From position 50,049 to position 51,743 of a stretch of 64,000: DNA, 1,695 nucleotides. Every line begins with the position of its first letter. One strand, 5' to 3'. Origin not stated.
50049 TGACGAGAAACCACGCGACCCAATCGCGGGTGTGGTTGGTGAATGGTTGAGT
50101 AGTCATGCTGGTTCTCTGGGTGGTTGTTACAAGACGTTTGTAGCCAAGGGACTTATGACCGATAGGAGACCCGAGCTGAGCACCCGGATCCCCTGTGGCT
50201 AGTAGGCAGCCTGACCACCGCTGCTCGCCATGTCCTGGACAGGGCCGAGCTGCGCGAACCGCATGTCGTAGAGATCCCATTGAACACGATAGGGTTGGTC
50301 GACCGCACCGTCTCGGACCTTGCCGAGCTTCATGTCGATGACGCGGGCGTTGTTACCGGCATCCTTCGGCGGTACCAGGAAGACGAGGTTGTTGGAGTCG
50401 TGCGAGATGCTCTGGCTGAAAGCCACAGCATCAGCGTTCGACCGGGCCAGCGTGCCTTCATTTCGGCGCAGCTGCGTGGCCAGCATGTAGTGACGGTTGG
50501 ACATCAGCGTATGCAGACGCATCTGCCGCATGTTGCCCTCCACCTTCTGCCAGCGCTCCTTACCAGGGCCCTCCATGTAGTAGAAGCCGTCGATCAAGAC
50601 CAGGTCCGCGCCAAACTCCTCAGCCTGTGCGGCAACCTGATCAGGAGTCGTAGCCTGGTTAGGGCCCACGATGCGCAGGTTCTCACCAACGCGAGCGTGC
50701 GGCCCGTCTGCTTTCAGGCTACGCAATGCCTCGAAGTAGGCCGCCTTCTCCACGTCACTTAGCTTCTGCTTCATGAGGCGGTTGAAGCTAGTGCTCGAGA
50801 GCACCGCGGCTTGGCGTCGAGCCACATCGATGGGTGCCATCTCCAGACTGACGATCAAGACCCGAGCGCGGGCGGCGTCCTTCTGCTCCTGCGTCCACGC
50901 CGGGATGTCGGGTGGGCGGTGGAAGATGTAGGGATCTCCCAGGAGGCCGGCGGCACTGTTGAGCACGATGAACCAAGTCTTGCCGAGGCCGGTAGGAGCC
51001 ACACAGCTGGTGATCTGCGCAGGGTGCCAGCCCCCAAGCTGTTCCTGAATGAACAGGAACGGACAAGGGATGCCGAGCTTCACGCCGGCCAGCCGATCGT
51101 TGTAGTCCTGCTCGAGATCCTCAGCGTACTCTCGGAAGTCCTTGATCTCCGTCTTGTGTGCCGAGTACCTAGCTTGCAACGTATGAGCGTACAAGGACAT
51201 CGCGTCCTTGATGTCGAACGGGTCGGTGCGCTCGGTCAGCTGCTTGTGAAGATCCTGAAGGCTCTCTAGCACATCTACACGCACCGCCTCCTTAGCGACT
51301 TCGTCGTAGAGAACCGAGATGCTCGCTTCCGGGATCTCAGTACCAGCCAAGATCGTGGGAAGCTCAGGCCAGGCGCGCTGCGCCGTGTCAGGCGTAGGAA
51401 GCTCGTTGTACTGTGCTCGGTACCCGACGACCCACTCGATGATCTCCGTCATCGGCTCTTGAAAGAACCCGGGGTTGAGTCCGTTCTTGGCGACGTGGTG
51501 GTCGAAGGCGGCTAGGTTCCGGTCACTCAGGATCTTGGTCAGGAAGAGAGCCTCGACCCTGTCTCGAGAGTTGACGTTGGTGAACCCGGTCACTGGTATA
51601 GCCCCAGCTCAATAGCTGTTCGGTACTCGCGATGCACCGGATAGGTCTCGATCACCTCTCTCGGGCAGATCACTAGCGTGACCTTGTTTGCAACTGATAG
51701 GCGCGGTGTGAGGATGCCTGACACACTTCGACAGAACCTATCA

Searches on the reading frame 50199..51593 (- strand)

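Call 32: search_protein_families(library=pfam, proteins=[window:50199-51593:-], max_evalue=0.01)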
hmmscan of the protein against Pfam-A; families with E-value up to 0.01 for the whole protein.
window:50199-51593:- (464 aa): 2 families
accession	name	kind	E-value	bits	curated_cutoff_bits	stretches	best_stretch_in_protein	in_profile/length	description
PF03796.21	DnaB_C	-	5.4e-07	29.7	27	1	174-446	1-253/255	DnaB-like helicase C terminal domain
PF13481.12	AAA_25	-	5.7e-06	26.5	27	1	188-346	28-161/195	AAA domain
